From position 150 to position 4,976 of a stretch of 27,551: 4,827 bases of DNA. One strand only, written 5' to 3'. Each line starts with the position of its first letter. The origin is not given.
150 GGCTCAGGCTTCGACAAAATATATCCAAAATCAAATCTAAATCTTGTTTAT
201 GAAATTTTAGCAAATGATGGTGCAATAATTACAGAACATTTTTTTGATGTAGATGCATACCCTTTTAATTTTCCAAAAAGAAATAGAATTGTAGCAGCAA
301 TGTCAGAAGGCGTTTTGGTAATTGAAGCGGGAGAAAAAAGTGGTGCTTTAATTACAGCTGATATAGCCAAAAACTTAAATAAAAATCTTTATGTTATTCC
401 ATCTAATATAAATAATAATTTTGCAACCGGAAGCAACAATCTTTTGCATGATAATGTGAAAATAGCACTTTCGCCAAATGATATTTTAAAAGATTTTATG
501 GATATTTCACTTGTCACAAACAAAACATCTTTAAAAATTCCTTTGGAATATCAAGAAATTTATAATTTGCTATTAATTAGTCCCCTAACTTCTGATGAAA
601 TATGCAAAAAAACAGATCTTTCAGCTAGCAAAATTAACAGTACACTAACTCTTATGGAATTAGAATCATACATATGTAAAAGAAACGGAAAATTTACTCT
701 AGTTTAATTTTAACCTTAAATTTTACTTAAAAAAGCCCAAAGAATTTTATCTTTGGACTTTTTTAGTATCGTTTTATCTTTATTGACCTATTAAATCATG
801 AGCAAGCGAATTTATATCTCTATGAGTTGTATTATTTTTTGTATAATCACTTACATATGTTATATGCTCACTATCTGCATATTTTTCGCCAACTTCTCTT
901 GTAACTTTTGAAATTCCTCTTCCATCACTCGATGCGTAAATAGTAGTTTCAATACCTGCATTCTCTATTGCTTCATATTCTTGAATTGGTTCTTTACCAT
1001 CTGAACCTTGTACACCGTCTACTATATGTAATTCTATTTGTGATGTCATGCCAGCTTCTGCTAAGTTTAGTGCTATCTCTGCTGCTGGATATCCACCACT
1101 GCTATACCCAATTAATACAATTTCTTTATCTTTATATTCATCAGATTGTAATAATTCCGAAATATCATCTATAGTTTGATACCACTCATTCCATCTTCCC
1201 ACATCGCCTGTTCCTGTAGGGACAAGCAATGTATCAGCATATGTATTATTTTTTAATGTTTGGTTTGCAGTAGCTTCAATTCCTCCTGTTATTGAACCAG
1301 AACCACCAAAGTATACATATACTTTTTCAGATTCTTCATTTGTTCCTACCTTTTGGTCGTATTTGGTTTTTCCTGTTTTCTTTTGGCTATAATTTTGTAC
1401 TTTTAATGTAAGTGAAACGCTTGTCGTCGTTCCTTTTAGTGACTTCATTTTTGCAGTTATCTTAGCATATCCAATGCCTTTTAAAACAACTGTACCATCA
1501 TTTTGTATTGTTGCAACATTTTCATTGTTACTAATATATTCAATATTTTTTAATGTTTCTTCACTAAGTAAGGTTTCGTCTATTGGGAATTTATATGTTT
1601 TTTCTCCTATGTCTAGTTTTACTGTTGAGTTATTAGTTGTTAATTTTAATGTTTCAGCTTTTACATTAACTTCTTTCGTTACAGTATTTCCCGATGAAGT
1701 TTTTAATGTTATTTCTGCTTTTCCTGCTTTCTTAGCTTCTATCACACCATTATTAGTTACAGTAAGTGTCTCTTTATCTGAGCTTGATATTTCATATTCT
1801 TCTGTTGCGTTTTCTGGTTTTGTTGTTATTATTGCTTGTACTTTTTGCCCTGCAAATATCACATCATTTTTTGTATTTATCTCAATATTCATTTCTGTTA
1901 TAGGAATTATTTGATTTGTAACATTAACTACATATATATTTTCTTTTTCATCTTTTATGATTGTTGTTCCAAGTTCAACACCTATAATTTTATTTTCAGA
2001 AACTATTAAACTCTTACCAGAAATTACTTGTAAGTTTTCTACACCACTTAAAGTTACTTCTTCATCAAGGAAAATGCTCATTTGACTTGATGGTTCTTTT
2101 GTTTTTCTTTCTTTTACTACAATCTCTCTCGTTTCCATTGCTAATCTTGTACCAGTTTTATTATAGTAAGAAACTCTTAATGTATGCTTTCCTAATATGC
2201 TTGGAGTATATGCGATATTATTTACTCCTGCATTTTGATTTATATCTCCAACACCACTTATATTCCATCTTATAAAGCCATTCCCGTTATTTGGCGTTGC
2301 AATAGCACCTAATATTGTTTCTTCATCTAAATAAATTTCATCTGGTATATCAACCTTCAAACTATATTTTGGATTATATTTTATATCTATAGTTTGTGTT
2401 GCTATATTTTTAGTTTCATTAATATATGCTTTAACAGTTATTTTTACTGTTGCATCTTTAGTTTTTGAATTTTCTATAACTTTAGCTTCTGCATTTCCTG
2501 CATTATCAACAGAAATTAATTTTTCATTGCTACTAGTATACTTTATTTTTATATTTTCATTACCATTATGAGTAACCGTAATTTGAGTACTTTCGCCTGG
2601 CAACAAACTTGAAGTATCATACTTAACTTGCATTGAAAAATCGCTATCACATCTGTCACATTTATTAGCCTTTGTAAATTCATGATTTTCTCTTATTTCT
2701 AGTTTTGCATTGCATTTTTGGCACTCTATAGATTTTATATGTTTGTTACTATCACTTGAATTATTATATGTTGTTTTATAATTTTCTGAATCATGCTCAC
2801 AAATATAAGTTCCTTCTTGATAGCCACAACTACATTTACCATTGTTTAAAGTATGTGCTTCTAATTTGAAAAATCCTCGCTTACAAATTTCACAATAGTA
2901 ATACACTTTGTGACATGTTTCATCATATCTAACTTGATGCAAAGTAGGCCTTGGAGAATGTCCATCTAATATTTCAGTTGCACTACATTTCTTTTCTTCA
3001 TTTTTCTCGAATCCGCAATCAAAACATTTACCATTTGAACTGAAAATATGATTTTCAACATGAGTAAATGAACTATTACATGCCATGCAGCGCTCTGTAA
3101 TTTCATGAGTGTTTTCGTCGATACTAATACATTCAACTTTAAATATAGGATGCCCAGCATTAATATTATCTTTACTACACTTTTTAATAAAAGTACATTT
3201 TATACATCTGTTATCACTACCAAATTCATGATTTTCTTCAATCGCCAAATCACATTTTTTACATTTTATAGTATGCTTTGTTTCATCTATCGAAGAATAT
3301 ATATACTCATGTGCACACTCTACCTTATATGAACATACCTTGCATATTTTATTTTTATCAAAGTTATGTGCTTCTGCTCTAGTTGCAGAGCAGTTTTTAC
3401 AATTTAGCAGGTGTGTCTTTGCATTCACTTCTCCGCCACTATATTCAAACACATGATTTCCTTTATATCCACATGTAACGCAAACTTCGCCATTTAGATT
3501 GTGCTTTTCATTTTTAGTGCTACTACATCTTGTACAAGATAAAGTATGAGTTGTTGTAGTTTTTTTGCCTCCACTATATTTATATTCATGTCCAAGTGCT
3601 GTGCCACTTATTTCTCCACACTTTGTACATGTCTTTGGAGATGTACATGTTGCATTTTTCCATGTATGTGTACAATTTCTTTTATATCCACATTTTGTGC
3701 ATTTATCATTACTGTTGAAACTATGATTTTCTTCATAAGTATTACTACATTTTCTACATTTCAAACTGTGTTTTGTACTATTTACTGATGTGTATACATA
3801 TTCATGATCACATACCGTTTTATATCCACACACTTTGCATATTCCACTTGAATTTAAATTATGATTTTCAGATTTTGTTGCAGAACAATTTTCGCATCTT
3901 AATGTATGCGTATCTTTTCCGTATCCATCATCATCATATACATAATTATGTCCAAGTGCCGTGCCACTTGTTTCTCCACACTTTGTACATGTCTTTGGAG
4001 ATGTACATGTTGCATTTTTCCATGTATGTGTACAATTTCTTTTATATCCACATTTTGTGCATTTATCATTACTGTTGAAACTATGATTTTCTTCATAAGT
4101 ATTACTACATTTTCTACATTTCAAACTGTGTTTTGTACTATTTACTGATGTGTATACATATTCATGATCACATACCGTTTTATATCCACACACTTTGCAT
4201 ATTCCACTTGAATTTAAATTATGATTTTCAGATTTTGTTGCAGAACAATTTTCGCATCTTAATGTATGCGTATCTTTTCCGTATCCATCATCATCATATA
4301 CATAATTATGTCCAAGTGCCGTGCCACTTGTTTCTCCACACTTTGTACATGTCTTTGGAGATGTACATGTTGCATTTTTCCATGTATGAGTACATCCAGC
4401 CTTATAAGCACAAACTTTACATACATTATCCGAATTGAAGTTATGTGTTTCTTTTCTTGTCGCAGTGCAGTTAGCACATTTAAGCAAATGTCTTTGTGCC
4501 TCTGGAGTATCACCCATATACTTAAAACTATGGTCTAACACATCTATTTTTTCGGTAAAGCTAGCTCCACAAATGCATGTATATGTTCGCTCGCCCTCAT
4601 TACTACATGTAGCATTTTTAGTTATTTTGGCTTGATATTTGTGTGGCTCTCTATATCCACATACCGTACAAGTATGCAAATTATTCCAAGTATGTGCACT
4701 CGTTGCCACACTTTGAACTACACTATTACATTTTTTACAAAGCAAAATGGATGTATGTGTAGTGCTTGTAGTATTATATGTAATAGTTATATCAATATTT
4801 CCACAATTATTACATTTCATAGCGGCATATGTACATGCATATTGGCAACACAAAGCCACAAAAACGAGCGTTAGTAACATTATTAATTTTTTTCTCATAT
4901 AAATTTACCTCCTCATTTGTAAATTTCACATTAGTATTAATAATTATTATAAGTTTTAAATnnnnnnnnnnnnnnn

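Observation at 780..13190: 12-kb operon: two paralogous giant Cys-rich secreted proteins bracketing a pilin-like protein, with no recognisable cell-wall anchor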

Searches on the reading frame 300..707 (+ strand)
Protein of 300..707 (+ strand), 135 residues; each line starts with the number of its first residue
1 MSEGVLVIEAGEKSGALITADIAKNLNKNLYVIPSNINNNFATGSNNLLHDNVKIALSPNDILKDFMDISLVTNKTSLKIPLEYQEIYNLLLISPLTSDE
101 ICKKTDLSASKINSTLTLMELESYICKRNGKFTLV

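Call 7: search_protein_families(library=pfam, proteins=[window:300-707:+], max_evalue=0.01)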
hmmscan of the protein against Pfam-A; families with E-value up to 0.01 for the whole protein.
window:300-707:+ (135 aa): 2 families
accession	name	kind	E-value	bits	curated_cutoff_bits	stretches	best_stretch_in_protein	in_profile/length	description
PF02481.21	DNA_processg_A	-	4.2e-13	49.4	29.6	1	1-55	155-209/212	DNA recombination-mediator protein A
PF17782.7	DprA_WH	-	9.1e-07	29.3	22.9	1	83-130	13-60/61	DprA winged helix domain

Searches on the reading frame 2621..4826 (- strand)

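Call 71: search_protein_families(library=pfam, proteins=[window:2621-4826:-], max_evalue=10)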
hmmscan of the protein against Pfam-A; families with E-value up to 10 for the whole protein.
window:2621-4826:- (735 aa): 1 family
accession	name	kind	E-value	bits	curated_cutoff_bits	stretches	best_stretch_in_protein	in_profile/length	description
PF02880.22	PGM_PMM_III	-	0.021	15.4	20.7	1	160-182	65-87/115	Phosphoglucomutase/phosphomannomutase, alpha/beta/alpha domain III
